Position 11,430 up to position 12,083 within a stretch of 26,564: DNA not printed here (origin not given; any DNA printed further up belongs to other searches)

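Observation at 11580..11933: NHLP-like peptide with a cysteine-free core built from (G)TSVI repeats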

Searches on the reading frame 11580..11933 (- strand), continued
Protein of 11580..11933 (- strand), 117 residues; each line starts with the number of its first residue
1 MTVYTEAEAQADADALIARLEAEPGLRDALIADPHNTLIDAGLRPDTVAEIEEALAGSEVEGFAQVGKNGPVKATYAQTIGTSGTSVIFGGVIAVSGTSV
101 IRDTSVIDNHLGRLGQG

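Call 67: fold_search(model_id=the predicted structure, library=pdb)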
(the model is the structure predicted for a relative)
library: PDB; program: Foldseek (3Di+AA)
matches with E <= 10: 21; with E <= 0.001: 0
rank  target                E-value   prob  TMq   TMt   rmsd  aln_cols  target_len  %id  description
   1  7lts_B                2.3e+00  0.66  0.32  0.50   2.3        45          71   11  Structure of the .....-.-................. (SonM mutant R67A) and RiPP precursor (SonA) heteromeric complex (with SAH) (released 2021-09-29)
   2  9ch7_H                3.4e+00  0.44  0.32  0.60   3.1        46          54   11  Structure of the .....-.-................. (SonM) and RiPP precursor (SonA-Y62A) heteromeric complex (bound to SAH - s (released 2025-01-29)
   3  7ltc_D                3.6e+00  0.18  0.27  0.44   6.2        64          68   14  Structure of the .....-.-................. (SonM) and RiPP precursor (SonA) heteromeric complex (no cofactor) (released 2021-09-29)
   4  9ch1_D                3.9e+00  0.30  0.27  0.53   5.8        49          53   14  Structure of the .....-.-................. (SonM) and RiPP precursor (SonA-I65W) heteromeric complex (bound to SAM) (released 2025-01-29)
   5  9cjx_MODEL_1_A        3.9e+00  0.30  0.27  0.34   3.3        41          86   24  Solution NMR structure of the RiPP proteusin DprE2 from Desulfotomaculum sp. (released 2024-12-04)
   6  7ltc_B                5.3e+00  0.12  0.27  0.43   6.2        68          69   16  Structure of the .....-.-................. (SonM) and RiPP precursor (SonA) heteromeric complex (no cofactor) (released 2021-09-29)
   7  9ch7_B                6.1e+00  0.30  0.31  0.60   2.3        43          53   12  Structure of the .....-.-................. (SonM) and RiPP precursor (SonA-Y62A) heteromeric complex (bound to SAH - s (released 2025-01-29)
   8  7lts_D                6.5e+00  0.30  0.30  0.46   2.1        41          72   12  Structure of the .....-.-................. (SonM mutant R67A) and RiPP precursor (SonA) heteromeric complex (with SAH) (released 2021-09-29)
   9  9chk_B                6.9e+00  0.25  0.30  0.60   2.3        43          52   14  Structure of the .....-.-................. (SonM) and RiPP precursor (SonA-Y62A) heteromeric complex (bound to SAM) (released 2025-01-29)
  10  8t1t_B                6.9e+00  0.25  0.30  0.57   2.3        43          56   14  Structure of the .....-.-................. (SonM) and RiPP precursor (SonA with QSY deletion) heteromeric complex (bou (released 2023-11-22)
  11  8t1t_D                7.4e+00  0.20  0.30  0.56   5.7        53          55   13  Structure of the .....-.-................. (SonM) and RiPP precursor (SonA with QSY deletion) heteromeric complex (bou (released 2023-11-22)
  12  9chi_B                7.4e+00  0.10  0.28  0.47   6.2        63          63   16  Structure of the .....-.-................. (SonM) and RiPP precursor (SonA-Y62A) heteromeric complex (bound to SAH - s (released 2025-01-29)
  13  9ch0_D                7.8e+00  0.20  0.29  0.60   2.4        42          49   14  Structure of the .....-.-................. (SonM) and RiPP precursor (SonA-I65W) heteromeric complex (bound to SAH) (released 2025-01-29)
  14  7ltr_D                7.8e+00  0.20  0.30  0.59   3.2        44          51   14  Structure of the heteromeric complex between the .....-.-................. (SonM) and a truncated construct of the RiP (released 2021-09-29)
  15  9chi_D                7.8e+00  0.16  0.27  0.47   5.8        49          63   14  Structure of the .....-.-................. (SonM) and RiPP precursor (SonA-Y62A) heteromeric complex (bound to SAH - s (released 2025-01-29)
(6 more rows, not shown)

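Call 68: search_solved_structures(query=A5, max_evalue=10, show_alignments=2)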
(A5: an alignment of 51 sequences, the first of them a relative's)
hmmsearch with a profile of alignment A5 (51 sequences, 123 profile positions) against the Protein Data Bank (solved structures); distinct sequences matched with E-value up to 10: 53.
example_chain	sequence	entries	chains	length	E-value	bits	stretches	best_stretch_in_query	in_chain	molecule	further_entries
1v29_A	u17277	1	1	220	4.9e-08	36.3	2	20-49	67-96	nitrile hydratase a chain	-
7qop_A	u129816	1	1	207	5e-06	29.9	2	20-49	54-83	Nitrile hydratase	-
7qom_A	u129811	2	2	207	5e-06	29.9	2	20-49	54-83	Nitrile hydratase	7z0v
3hht_A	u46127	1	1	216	5.6e-06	29.7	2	20-49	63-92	Nitrile hydratase alpha subunit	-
2dpp_A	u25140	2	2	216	5.6e-06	29.7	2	20-49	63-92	Nitrile hydratase alpha subunit | Nitrile hydratase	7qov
7qoy_A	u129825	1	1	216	5.6e-06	29.7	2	20-49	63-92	Nitrile hydratase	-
7qou_A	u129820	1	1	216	5.6e-06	29.7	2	20-49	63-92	Nitrile hydratase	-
3qz5_A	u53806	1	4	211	0.00013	25.3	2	32-50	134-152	Co-type Nitrile Hydratase alpha subunit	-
3qxe_A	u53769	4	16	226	0.00015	25.1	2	32-50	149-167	Co-type Nitrile Hydratase alpha subunit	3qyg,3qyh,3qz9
9cjx_A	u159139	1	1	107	0.00025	24.4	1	4-44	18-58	NHLP leader peptide family natural product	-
8tb1_A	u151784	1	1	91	0.0009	22.6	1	11-48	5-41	NHLP leader peptide family natural product, tumor homing peptide 1 (TH1) substrate chimera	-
1ahj_A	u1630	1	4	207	0.0082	19.5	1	19-44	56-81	NITRILE HYDRATASE (SUBUNIT ALPHA)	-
2qdy_A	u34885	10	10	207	0.0088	19.4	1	19-44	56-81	Nitrile hydratase subunit alpha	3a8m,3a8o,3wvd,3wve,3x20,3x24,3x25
3a8g_A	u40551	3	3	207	0.0088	19.4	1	19-44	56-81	Nitrile hydratase subunit alpha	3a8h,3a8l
2ahj_A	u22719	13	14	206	0.0088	19.4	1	19-44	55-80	NITRILE HYDRATASE | Nitrile hydratase subunit alpha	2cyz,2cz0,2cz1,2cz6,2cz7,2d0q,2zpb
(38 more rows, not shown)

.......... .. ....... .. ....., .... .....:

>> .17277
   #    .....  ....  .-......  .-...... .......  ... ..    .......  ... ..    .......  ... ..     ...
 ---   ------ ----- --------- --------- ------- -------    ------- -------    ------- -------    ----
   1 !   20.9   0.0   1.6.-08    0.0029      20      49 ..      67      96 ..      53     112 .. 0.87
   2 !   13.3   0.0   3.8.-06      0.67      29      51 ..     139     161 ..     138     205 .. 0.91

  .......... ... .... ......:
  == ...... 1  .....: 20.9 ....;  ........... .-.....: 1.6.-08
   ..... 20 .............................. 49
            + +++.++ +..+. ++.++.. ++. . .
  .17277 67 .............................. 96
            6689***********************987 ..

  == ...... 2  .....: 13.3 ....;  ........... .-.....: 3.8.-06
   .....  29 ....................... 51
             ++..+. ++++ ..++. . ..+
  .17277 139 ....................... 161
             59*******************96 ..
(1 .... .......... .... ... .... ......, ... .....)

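Call 78: find_related_loci(query=A3, collection=metagenome_contigs, flank=5000)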
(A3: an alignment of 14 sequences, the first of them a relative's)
Query A3 (117 aa) in metagenome_contigs; peptide patterns used: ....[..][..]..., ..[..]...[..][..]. (x = any residue, [..] = any of these).
600 stretches matched a pattern (row limit reached: there are more); 5 encode a relative of the query (tblastn E <= 1e-3); 5 distinct loci.
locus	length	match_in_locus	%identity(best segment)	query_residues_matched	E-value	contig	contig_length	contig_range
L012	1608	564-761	68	1-66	6e-25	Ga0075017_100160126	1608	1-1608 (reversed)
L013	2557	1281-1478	68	1-66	1e-24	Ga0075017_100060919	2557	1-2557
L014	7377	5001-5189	63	1-63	5e-22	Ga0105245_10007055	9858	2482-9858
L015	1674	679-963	46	4-91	2e-20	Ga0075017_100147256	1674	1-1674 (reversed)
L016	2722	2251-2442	56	1-64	5e-19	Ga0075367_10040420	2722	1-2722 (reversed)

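Call 86: find_encoding_contigs(protein=P0001, flank=10000, max_places=2)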
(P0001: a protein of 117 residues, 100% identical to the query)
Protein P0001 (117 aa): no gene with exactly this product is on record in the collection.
